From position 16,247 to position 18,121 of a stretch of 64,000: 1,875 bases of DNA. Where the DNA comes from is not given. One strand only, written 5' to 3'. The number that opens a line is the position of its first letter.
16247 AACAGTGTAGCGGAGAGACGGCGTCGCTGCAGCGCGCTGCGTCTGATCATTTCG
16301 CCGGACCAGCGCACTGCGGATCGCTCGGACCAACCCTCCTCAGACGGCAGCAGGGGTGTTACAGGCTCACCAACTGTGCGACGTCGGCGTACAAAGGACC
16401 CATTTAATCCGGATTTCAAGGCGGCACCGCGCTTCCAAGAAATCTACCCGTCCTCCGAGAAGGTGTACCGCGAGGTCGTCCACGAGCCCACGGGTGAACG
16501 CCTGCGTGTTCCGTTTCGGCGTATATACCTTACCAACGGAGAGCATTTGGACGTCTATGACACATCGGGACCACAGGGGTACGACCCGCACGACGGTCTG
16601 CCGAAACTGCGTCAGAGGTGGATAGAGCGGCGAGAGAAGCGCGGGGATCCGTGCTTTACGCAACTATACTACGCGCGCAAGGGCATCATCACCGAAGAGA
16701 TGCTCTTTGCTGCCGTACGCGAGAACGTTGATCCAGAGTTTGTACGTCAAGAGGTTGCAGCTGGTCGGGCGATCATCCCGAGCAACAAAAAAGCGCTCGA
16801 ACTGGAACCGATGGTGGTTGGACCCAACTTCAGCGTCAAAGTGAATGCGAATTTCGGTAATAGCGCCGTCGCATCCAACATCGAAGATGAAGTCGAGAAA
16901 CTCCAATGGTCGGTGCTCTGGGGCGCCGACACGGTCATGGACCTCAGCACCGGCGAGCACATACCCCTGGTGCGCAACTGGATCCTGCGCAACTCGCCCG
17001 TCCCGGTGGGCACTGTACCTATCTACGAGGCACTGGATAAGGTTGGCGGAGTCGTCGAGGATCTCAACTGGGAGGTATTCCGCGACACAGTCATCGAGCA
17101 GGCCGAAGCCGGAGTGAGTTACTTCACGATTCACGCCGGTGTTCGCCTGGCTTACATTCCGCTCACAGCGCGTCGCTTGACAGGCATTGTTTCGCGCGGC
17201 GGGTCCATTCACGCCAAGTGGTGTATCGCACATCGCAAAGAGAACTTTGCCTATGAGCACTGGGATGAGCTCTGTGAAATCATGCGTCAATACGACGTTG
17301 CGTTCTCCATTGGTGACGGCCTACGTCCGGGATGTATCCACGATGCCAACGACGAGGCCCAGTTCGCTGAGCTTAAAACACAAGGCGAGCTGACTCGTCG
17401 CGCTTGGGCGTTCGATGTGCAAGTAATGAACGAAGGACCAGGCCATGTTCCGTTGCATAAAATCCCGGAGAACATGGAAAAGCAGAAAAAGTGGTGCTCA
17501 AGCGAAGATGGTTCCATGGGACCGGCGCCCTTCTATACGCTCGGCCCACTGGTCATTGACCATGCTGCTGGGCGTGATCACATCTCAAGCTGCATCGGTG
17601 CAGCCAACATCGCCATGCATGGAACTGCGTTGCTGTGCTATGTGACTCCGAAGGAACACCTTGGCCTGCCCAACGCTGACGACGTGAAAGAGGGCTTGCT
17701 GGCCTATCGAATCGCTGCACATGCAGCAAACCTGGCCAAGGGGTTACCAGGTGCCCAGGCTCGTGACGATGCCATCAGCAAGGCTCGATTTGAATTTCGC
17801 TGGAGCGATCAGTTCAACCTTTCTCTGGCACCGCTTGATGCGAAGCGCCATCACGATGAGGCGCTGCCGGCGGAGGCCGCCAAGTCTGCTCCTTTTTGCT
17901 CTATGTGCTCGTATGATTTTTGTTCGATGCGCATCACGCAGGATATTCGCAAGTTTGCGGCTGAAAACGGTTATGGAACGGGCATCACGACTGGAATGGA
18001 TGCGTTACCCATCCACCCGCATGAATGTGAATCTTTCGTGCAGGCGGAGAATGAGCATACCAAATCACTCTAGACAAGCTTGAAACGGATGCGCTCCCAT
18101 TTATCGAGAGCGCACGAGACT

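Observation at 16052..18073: Bacterial/plastid-type ThiC with a transit-peptide-like leader in an intronless eukaryotic gene context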

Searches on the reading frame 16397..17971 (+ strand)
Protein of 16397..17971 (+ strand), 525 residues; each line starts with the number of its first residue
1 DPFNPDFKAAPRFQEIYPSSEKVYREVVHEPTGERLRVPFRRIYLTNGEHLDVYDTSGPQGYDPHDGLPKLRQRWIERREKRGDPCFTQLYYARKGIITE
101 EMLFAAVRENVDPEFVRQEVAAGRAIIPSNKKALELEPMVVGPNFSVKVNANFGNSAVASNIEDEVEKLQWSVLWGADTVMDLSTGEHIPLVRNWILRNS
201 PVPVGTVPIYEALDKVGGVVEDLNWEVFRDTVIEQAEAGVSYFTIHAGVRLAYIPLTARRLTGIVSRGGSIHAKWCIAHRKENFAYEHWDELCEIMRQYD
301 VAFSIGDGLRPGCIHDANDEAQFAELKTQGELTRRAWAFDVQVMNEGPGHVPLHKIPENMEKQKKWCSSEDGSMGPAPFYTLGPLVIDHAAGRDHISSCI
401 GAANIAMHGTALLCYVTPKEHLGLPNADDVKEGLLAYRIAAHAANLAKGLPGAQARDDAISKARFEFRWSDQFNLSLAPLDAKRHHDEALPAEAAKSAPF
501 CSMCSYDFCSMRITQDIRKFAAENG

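Call 25: find_related_loci(query=window:16397-17971:+, collection=genome_contigs, flank=500)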
Query window:16397-17971:+ (525 aa) in genome_contigs; peptide patterns used: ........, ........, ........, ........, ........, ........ (x = any residue, [..] = any of these).
600 stretches matched a pattern (row limit reached: there are more); 569 encode a relative of the query (tblastn E <= 1e-3); the best 80 are kept; 80 distinct loci.
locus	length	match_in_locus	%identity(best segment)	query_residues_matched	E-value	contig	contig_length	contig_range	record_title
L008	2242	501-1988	66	18-525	0e+0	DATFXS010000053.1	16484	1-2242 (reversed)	MAG TPA_asm: Polyangia bacterium isolate SMAG_U9523 k141_2532565, whole genome shotgun sequence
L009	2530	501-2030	65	17-525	0e+0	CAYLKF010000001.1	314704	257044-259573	MAG TPA_asm: uncultured Pseudomonadota bacterium isolate binchicken_co105_414 genome assembly, contig: NODE_23_length_31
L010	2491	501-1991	65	17-524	0e+0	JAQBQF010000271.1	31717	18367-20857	MAG: Myxococcales bacterium isolate RYN_366 scaffold_1456127, whole genome shotgun sequence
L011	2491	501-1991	65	13-521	0e+0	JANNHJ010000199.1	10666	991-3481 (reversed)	MAG: Myxococcales bacterium isolate SOY_6_C_metabat_27 SOY_6_C_k141_1464609, whole genome shotgun sequence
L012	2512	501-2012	64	7-522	0e+0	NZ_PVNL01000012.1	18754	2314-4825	Enhygromyxa salina strain SWB007 ENSA7_contig000012, whole genome shotgun sequence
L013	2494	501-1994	65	13-522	0e+0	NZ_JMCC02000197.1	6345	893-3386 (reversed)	Enhygromyxa salina strain DSM 15201 ES-Contig_197, whole genome shotgun sequence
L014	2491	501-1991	65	15-524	0e+0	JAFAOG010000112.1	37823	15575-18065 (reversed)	MAG: Deltaproteobacteria bacterium isolate CP_BM_ER_6 BM_ER_k147_5697348, whole genome shotgun sequence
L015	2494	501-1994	65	15-523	0e+0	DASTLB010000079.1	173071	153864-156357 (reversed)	MAG TPA_asm: Kofleriaceae bacterium isolate SMAG_U2472 k141_515089, whole genome shotgun sequence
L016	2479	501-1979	65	15-518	0e+0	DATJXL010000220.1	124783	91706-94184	MAG TPA_asm: Kofleriaceae bacterium isolate SMAG_U15125 k141_3632093, whole genome shotgun sequence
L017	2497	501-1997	64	15-524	0e+0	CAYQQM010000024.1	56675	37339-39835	MAG TPA_asm: uncultured Kofleriaceae bacterium isolate SRP173033_co1_437 genome assembly, contig: NODE_717_length_56675_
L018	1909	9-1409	68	51-522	0e+0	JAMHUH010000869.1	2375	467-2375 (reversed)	MAG: Nannocystaceae bacterium isolate ST_AS_metabat.41 k201_1334545, whole genome shotgun sequence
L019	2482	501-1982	64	15-522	0e+0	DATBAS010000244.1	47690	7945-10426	MAG TPA_asm: Kofleriaceae bacterium isolate SMAG_U5738 k141_2548855, whole genome shotgun sequence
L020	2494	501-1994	65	20-525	0e+0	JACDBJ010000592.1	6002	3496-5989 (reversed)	MAG: Pseudonocardiales bacterium isolate MGR_bin279 SD2897-2912_k127_6465634, whole genome shotgun sequence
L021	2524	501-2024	63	17-521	0e+0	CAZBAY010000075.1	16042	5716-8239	MAG TPA_asm: uncultured Planctomycetia bacterium isolate binchicken_co165_23 genome assembly, contig: k141_145911, whole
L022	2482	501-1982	64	15-522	0e+0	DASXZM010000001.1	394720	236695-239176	MAG TPA_asm: Kofleriaceae bacterium isolate SMAG_U4851 k141_3694609, whole genome shotgun sequence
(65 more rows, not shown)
